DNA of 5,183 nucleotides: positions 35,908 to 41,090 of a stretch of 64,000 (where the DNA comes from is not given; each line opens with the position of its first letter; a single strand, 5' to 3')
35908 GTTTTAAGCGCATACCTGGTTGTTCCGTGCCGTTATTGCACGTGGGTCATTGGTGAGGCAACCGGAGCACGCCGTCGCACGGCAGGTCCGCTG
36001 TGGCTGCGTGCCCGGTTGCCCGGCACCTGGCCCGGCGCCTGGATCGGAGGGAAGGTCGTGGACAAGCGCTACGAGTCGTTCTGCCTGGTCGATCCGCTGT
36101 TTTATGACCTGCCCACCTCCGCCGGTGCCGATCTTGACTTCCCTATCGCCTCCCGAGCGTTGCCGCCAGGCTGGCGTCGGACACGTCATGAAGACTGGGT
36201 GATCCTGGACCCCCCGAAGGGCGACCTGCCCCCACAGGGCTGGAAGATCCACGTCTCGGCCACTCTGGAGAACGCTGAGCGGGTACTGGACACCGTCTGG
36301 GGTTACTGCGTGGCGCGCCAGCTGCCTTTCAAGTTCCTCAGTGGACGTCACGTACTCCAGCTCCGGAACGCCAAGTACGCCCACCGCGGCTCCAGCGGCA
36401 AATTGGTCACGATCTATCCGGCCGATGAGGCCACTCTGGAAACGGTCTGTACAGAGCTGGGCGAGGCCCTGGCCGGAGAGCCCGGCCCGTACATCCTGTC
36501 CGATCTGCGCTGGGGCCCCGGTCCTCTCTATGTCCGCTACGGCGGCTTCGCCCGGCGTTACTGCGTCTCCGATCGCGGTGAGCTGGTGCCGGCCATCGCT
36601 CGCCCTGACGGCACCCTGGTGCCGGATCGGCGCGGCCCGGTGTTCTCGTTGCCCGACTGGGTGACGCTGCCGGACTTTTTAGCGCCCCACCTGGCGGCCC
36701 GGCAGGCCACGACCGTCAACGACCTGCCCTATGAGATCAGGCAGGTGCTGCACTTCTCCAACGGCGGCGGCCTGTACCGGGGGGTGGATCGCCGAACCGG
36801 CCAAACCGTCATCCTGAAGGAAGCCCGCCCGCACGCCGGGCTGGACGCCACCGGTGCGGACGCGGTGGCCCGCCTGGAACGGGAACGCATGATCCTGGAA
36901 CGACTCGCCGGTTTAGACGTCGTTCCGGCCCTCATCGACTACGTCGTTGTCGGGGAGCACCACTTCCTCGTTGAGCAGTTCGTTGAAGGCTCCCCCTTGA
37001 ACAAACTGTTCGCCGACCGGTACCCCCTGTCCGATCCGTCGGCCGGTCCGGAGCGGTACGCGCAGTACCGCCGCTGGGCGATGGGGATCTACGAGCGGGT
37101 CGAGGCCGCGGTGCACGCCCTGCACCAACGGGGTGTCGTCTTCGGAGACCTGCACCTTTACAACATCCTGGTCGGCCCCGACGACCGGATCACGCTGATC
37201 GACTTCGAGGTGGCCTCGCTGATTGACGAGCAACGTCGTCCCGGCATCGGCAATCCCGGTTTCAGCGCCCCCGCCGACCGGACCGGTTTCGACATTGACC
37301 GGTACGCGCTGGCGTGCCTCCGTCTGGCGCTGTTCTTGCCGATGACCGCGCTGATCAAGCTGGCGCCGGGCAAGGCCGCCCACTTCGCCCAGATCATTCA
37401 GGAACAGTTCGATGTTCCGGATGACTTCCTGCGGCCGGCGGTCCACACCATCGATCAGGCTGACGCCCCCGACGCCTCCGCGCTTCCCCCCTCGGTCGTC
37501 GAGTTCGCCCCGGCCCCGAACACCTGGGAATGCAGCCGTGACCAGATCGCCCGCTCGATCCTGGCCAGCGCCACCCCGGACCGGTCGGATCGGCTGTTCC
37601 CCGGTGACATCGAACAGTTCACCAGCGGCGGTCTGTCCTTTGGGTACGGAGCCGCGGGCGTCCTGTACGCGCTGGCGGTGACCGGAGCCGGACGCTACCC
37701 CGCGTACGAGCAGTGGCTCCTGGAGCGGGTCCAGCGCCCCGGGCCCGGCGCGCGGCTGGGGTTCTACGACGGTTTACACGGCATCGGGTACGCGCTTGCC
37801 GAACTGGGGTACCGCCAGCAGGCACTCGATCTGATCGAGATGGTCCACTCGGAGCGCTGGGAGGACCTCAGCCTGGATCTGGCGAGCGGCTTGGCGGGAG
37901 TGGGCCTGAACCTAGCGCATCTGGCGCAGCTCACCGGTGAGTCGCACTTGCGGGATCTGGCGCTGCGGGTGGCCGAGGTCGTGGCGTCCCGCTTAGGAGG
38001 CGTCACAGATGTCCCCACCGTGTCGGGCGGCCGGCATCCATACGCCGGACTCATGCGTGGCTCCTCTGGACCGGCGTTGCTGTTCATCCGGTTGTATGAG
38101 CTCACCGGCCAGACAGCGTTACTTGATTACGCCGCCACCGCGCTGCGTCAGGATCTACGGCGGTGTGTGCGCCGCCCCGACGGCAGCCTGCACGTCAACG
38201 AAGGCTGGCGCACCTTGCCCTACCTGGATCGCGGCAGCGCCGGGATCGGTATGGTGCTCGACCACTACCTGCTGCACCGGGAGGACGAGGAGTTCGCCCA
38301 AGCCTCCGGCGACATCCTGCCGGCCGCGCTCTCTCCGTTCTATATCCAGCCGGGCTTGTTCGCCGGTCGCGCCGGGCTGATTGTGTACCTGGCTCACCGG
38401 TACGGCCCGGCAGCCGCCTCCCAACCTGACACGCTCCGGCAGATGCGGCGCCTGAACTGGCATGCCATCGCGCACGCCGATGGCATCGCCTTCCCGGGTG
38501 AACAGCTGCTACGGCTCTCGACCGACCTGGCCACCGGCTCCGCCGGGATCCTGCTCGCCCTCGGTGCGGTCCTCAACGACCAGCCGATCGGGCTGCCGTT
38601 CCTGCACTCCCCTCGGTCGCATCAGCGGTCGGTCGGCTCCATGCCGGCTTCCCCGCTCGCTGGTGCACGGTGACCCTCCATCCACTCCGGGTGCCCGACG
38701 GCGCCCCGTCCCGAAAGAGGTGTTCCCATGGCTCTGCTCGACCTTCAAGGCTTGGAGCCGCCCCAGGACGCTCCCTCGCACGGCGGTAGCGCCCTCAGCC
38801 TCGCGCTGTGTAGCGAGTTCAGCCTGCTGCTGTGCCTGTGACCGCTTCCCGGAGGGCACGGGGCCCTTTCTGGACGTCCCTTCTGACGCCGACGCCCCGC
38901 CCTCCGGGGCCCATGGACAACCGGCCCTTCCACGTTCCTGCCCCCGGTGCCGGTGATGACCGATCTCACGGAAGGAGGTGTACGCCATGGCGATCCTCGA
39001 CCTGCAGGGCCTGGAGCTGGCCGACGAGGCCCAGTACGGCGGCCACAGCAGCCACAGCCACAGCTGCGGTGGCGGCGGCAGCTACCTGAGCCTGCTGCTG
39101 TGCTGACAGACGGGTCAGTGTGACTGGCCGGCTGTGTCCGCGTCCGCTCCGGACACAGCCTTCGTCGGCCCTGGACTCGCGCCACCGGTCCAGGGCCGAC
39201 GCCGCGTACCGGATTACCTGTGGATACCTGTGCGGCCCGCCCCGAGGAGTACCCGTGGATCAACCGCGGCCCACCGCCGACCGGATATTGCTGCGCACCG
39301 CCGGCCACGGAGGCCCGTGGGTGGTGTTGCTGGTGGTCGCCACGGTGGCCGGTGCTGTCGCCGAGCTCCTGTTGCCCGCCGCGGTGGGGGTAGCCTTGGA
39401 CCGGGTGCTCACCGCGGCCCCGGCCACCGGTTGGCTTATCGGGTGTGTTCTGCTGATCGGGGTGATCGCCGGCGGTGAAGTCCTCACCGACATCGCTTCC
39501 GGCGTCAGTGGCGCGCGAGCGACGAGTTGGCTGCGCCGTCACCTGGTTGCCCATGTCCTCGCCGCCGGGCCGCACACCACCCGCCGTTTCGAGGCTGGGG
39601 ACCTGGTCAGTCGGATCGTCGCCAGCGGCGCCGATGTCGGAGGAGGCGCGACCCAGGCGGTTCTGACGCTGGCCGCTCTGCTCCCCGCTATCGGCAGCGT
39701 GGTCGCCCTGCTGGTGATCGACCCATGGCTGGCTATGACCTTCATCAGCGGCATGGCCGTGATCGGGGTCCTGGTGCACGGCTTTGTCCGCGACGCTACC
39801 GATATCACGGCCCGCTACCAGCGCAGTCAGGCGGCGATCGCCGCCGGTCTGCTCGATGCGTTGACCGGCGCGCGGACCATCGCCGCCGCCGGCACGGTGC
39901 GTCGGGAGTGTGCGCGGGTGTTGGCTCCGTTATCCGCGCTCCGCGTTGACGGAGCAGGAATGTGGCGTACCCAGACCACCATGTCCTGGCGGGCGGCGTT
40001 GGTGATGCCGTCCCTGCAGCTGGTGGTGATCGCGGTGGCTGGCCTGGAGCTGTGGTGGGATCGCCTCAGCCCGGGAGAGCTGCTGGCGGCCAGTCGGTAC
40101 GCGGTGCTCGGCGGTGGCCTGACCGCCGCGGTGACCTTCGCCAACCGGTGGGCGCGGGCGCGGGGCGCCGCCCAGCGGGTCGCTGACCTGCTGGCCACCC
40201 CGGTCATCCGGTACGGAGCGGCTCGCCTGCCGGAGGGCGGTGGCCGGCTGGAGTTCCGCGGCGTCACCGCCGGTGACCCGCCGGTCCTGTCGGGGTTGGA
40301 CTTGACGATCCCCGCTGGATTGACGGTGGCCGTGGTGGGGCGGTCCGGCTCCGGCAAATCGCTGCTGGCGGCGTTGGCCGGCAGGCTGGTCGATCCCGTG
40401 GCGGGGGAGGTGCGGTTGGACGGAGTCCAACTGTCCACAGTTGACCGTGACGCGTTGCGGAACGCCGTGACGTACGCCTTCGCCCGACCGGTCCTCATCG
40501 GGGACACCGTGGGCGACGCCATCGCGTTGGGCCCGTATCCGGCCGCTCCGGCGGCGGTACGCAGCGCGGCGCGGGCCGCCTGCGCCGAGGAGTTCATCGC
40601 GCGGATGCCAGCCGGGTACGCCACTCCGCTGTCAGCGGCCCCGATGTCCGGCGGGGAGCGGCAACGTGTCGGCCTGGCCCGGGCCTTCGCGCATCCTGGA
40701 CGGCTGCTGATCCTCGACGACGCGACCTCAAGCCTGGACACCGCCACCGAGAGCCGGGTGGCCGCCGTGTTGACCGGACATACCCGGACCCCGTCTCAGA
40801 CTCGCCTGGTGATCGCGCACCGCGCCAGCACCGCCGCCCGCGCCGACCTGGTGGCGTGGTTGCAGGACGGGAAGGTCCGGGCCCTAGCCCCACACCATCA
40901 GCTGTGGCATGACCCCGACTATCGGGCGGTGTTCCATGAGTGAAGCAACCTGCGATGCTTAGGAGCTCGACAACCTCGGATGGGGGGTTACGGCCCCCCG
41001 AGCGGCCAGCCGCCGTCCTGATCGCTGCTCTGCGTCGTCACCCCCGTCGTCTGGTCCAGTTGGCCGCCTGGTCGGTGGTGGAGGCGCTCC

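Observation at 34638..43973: RamC/AmfT-type class III lanthipeptide (SapB-like) island: lanKC, two precursors, two ABC exporters and a convergent LuxR regulator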

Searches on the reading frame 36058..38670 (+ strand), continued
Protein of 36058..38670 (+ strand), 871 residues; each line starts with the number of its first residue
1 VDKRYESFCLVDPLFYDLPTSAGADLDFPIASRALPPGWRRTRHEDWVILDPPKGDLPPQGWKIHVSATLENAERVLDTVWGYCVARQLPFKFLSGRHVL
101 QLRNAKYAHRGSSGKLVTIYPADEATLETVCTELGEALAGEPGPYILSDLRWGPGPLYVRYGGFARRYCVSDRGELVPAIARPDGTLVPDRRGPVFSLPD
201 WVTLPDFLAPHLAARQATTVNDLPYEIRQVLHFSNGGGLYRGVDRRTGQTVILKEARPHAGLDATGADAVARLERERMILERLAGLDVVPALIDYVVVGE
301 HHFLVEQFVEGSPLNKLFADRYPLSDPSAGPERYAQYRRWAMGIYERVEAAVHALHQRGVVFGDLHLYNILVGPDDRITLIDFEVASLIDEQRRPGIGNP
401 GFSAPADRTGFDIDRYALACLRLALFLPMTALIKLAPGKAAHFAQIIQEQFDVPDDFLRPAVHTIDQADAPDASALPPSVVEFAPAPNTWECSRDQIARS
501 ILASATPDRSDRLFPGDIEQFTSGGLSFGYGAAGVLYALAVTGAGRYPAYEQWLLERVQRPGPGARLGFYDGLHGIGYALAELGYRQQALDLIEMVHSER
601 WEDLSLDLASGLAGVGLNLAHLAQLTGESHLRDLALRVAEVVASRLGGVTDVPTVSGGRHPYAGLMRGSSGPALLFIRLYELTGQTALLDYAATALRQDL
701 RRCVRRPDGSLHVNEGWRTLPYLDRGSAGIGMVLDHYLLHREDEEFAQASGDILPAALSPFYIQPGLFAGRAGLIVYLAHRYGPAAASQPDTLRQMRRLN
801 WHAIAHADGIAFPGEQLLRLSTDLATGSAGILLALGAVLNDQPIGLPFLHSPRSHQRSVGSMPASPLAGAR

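Call 42: find_encoding_contigs(protein=P0012, flank=7000, max_places=2)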
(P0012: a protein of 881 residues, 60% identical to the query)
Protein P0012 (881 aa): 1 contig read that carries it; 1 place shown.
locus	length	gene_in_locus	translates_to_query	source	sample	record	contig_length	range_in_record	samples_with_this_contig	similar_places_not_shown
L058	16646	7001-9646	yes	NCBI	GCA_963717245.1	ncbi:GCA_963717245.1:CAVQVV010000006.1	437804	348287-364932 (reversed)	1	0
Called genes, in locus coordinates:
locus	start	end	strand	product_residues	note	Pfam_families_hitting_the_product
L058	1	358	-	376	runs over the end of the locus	PF03009:GDPD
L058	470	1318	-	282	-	PF12730:ABC2_membrane_4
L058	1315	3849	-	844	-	PF01738:DLH (weak), PF02129:Peptidase_S15, PF12146:Hydrolase_4, PF00326:Peptidase_S9 (faint), PF00561:Abhydrolase_1, PF08530:PepX_C, PF00005:ABC_tran, PF13304:AAA_21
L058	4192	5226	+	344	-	PF03741:TerC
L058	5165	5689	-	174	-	PF07098:DUF1360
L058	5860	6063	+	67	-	-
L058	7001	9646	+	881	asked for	PF25816:RamC_N, PF00069:Pkinase, PF01163:RIO1 (weak), PF01636:APH (faint), PF05147:LANC_like (faint)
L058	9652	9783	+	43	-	-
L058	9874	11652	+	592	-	PF00664:ABC_membrane, PF00005:ABC_tran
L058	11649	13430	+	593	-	PF00005:ABC_tran, PF02463:SMC_N (faint)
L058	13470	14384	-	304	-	PF00072:Response_reg, PF00196:GerE, PF13384:HTH_23 (faint)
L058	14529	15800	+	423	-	PF00202:Aminotran_3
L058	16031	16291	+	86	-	PF00916:Sulfate_transp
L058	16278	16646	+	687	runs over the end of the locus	PF00916:Sulfate_transp, PF00484:Pro_CA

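Call 43: find_encoding_contigs(protein=P0002, flank=7000, max_places=2)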
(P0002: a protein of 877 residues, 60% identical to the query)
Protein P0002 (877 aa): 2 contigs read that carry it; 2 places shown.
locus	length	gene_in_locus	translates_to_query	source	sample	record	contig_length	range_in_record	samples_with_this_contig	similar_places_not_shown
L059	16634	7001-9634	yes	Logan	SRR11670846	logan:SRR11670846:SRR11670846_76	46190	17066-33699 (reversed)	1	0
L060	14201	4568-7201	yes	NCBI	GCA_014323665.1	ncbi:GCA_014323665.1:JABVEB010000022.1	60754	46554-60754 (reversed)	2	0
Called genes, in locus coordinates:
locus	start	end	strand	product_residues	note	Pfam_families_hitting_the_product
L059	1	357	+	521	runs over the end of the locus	PF00221:Lyase_aromatic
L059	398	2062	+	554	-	PF17391:Urocanase_N, PF01175:Urocanase, PF17392:Urocanase_C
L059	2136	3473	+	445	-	PF04389:Peptidase_M28 (weak), PF01546:Peptidase_M20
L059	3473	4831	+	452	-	PF01979:Amidohydro_1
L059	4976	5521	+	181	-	-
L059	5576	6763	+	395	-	PF07969:Amidohydro_3 (weak), PF01979:Amidohydro_1, PF07969:Amidohydro_3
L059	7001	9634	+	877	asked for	PF25816:RamC_N, PF00069:Pkinase, PF01636:APH (faint), PF05147:LANC_like (faint)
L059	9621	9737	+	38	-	PF19402:RamS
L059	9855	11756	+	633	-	PF00664:ABC_membrane, PF00005:ABC_tran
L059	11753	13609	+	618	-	PF00005:ABC_tran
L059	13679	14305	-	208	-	PF08281:Sigma70_r4_2, PF00196:GerE, PF13551:HTH_29 (weak)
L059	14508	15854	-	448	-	-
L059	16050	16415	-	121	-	PF00196:GerE, PF08281:Sigma70_r4_2 (weak)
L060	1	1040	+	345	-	PF01546:Peptidase_M20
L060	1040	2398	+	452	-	PF01979:Amidohydro_1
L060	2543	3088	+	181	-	-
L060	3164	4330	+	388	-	PF01979:Amidohydro_1, PF07969:Amidohydro_3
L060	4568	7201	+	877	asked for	PF25816:RamC_N, PF00069:Pkinase, PF01636:APH (faint), PF05147:LANC_like (faint)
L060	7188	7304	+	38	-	PF19402:RamS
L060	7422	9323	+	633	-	PF00664:ABC_membrane, PF00005:ABC_tran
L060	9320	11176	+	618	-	PF00005:ABC_tran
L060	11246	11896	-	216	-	PF00196:GerE, PF08281:Sigma70_r4_2, PF13551:HTH_29 (weak)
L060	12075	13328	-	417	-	-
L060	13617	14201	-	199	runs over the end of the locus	PF00072:Response_reg (weak), PF00196:GerE, PF08281:Sigma70_r4_2 (weak)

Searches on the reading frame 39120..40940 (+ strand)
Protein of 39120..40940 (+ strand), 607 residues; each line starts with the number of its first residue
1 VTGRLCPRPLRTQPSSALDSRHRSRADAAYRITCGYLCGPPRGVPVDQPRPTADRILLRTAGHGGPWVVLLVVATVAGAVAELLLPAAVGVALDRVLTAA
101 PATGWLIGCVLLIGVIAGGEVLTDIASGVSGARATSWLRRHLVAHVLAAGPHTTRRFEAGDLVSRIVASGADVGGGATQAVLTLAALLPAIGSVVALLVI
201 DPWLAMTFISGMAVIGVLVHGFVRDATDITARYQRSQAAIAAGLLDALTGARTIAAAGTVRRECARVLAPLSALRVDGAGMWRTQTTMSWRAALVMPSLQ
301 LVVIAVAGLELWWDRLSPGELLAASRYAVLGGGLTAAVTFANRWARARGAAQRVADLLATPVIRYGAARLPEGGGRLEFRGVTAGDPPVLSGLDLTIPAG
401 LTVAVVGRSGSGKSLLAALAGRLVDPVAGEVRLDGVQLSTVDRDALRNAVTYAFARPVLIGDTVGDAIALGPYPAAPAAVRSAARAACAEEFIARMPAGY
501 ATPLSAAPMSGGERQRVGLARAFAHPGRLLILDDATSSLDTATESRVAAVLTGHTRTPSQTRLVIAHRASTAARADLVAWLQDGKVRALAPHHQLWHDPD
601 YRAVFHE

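Call 8: search_protein_families(library=pfam, proteins=[window:39120-40940:+], max_evalue=0.01)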
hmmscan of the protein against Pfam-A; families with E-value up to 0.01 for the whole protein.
window:39120-40940:+ (607 aa): 4 families
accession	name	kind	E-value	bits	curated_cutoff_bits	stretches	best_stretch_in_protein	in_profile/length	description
PF00005.33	ABC_tran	-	5.7e-21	76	25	1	390-537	1-137/137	ABC transporter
PF00664.28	ABC_membrane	-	1.8e-14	54.6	28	1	69-325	2-264/274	ABC transporter transmembrane region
PF02463.25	SMC_N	-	1.7e-05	24.8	40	1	508-577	136-207/220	RecF/RecN/SMC N terminal domain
PF13191.12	AAA_16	-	0.00023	22.1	32.6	1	401-559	25-162/167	AAA ATPase domain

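Call 9: search_protein_families(library=ncbifam, proteins=[window:39120-40940:+], max_evalue=0.01)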
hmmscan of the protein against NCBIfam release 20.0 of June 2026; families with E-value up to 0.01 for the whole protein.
window:39120-40940:+ (607 aa): 180 families (the best 25 are shown)
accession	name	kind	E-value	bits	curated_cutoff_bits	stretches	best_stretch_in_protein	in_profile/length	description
TIGR02204.1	MsbA_rel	hypoth_equivalog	3.3e-60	204.4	780.4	1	69-597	21-563/576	ABC transporter, permease/ATP-binding protein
TIGR02203.1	MsbA_lipidA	equivalog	5.6e-60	203.4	602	1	69-601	17-561/572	lipid A export permease/ATP-binding protein MsbA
TIGR00958.1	3a01208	subfamily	7.3e-58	196.4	874.6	1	57-600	152-705/711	antigen peptide transporter 2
TIGR03796.1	NHLM_micro_ABC1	equivalog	6.2e-55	186.7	853.3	1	68-598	156-701/710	NHLP family bacteriocin export ABC transporter peptidase/permease/ATPase subunit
TIGR02857.1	CydD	equivalog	7.4e-51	173.7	435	2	346-578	289-526/529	thiol reductant ABC exporter subunit CydD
NF008381.0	PRK11176.1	equivalog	7e-49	166.7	867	1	107-596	72-566/582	lipid A ABC transporter ATP-binding protein/permease MsbA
TIGR01846.1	type_I_sec_HlyB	subfamily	9.5e-49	166.3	725.55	1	203-597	279-680/694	type I secretion system permease/ATPase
NF052233.1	CphA_assoc_ABC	equivalog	1.8e-48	165.5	880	1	121-597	249-731/766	cyanophycin metabolism-associated ABC transporter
NF010178.0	PRK13657.1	equivalog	3.5e-47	161.2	733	1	181-587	141-548/588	glucan ABC transporter ATP-binding protein/ permease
TIGR03797.1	NHLM_micro_ABC2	equivalog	4.8e-47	160.9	709.4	1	68-595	138-671/686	NHLP bacteriocin export ABC transporter permease/ATPase subunit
TIGR03375.1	type_I_sec_LssB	subfamily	4.6e-46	157.4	693.1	1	193-595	278-688/696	type I secretion system permease/ATPase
NF045513.1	HepA_fam_ABC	equivalog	6.5e-45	153.7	725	1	160-586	152-586/610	heterocyst formation ABC transporter subunit HepA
TIGR01842.1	type_I_sec_PrtD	subfamily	9.6e-45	153.1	510.15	1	93-593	33-538/544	type I secretion system permease/ATPase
TIGR02868.1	CydC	equivalog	2.7e-44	151.7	329.05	1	136-568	86-529/530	thiol reductant ABC exporter subunit CydC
TIGR01192.1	chvA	subfamily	2.6e-41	141.9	585.4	1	367-591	325-552/585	glucan export ABC transporter ATP-binding protein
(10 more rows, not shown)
